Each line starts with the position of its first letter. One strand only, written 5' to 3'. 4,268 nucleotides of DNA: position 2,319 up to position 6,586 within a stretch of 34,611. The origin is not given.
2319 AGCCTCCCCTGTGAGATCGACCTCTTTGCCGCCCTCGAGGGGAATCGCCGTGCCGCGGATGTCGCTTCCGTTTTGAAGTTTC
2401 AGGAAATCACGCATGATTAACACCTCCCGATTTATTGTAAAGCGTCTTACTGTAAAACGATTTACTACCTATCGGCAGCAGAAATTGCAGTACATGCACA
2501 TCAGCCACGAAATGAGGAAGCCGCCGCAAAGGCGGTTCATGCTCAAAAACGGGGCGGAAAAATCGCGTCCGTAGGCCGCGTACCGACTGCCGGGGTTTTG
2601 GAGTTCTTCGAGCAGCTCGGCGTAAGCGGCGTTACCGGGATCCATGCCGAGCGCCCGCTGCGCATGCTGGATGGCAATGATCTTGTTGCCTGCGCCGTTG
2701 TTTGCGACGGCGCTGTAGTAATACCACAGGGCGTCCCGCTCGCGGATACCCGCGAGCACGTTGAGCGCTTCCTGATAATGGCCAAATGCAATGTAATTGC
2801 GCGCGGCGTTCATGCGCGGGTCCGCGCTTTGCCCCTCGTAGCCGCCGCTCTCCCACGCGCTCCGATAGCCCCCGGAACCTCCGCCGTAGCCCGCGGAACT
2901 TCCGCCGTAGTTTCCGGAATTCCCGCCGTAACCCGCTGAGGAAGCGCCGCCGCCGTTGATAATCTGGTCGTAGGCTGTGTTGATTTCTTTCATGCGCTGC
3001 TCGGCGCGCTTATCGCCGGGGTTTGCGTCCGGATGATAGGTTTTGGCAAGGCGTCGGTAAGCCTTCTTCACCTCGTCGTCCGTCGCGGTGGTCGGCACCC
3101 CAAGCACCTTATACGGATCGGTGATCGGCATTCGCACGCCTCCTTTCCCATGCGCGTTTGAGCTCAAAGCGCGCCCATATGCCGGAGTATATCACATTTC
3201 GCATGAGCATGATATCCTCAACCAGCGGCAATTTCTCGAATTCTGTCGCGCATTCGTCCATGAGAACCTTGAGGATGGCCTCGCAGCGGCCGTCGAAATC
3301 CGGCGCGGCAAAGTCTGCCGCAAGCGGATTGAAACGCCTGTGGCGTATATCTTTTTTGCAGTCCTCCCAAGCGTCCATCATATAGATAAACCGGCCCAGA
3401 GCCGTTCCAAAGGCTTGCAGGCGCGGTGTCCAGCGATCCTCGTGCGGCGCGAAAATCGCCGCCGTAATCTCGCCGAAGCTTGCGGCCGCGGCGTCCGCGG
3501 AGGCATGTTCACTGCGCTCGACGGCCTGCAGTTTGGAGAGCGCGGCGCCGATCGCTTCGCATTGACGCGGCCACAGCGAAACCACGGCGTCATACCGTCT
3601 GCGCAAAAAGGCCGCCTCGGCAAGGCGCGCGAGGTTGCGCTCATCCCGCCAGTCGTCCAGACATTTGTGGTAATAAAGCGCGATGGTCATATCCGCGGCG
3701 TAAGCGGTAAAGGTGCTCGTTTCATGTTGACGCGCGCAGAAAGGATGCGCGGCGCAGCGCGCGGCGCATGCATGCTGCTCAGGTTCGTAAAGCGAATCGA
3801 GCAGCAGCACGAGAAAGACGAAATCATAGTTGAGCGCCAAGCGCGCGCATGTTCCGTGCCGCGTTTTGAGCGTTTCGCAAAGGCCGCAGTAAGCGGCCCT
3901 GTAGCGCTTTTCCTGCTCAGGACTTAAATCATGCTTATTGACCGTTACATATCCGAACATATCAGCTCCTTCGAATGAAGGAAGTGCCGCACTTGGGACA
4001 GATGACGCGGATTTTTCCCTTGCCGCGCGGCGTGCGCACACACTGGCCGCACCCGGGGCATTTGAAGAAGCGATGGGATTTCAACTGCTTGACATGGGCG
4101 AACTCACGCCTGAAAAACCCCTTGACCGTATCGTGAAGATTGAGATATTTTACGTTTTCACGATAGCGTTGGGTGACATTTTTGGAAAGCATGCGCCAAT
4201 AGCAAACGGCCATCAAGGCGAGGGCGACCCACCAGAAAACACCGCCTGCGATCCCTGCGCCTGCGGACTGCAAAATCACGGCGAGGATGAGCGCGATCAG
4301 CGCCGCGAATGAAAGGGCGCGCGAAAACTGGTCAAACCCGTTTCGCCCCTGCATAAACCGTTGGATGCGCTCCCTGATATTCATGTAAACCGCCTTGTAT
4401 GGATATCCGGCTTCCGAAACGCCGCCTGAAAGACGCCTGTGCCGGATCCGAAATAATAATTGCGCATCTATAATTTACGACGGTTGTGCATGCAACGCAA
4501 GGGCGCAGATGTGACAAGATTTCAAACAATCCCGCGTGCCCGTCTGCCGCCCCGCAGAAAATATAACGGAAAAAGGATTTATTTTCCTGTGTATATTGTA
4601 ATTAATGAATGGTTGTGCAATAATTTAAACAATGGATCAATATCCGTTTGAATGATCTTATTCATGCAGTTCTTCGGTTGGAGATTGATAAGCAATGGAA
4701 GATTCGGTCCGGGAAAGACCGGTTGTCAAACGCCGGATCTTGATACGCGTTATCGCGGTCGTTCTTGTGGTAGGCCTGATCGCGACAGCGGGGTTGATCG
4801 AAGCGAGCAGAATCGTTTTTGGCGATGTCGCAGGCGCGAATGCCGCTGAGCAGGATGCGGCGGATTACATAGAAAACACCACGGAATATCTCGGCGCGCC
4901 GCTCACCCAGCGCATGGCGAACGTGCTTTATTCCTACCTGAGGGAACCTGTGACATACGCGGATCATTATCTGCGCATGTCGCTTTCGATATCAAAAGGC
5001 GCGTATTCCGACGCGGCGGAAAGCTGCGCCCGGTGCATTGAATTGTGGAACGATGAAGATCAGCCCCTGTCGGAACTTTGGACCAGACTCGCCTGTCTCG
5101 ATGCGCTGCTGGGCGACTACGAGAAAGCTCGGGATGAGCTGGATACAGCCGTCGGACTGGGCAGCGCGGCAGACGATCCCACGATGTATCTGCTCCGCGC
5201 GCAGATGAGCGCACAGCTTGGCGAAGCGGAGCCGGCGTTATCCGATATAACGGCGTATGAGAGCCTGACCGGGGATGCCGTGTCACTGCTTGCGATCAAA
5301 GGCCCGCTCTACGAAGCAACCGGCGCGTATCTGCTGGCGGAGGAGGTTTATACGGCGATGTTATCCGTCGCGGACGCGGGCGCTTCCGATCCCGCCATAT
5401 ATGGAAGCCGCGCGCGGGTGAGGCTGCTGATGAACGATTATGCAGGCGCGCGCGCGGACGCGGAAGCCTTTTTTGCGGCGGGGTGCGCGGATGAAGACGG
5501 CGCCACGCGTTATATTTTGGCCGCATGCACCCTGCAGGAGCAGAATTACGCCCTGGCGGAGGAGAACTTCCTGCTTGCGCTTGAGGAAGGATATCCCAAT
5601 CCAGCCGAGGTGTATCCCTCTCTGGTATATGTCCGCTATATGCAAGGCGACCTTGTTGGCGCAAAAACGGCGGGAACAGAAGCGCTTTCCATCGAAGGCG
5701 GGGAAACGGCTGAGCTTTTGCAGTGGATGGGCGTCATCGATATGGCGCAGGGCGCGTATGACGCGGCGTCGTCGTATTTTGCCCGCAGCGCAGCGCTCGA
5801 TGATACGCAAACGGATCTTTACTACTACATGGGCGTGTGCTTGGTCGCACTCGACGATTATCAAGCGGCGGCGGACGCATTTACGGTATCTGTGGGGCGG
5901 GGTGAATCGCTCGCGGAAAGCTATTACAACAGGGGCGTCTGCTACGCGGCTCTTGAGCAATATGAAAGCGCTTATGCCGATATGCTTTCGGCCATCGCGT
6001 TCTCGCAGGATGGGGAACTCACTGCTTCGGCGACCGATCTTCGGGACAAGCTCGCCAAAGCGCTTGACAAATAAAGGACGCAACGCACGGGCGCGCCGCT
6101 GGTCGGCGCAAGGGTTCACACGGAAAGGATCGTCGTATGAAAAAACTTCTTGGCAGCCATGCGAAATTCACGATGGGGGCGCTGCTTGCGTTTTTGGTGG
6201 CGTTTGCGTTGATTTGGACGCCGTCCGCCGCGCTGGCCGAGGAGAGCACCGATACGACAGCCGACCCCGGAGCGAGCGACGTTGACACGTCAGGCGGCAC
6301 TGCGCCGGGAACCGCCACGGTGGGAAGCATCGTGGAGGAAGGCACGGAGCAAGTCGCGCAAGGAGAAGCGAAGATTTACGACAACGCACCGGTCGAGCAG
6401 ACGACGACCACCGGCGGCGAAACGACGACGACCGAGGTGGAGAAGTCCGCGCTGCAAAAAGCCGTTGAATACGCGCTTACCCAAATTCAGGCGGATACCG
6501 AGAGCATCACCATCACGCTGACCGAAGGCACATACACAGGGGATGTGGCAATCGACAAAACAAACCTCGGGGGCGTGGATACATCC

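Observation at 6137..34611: Unlisted, open-ended 28.5-kb ORF: a secreted, wall-anchored protein of at least 9,491 aa fills 82% of the window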

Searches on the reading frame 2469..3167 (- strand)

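Call 31: search_protein_families(library=pfam, proteins=[window:2469-3167:-], max_evalue=0.001)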
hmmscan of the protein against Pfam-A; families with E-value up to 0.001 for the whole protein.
window:2469-3167:- (232 aa): 2 families
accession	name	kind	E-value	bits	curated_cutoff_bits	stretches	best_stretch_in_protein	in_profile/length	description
PF00226.36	DnaJ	-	2.7e-20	72.7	27.8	1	17-67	1-51/63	DnaJ domain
PF14559.12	TPR_19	-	4.3e-05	24.2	25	0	111-147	21-57/68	Tetratricopeptide repeat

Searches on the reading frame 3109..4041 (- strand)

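Call 31: search_protein_families(library=pfam, proteins=[window:3109-4041:-], max_evalue=0.001)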
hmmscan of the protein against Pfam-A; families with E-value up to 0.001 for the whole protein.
window:3109-4041:- (310 aa): 1 family
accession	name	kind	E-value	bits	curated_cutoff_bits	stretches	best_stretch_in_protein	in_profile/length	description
PF18937.5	DUF5685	-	6.1e-90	301.7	26.7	1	28-293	1-271/272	Family of unknown function (DUF5685)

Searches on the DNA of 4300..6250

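Call 91: search_rna_families(source=window, start=4300, end=6250, threshold=evalue, max_evalue=1)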
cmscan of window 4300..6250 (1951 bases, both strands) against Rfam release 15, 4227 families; matches with E-value up to 1: 0.
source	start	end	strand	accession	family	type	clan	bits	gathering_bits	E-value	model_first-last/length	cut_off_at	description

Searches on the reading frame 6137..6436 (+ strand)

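Call 64: search_protein_families(library=ncbifam, proteins=[window:6137-6436:+], max_evalue=10)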
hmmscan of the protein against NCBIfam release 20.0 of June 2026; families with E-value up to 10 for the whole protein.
window:6137-6436:+ (100 aa): 1 family
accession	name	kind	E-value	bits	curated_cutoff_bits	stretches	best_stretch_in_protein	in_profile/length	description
NF041599.1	reg_PtrA_PA2808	domain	0.12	12.4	31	1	13-41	1-28/46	co-regulatory protein PtrA N-terminal domain-containing protein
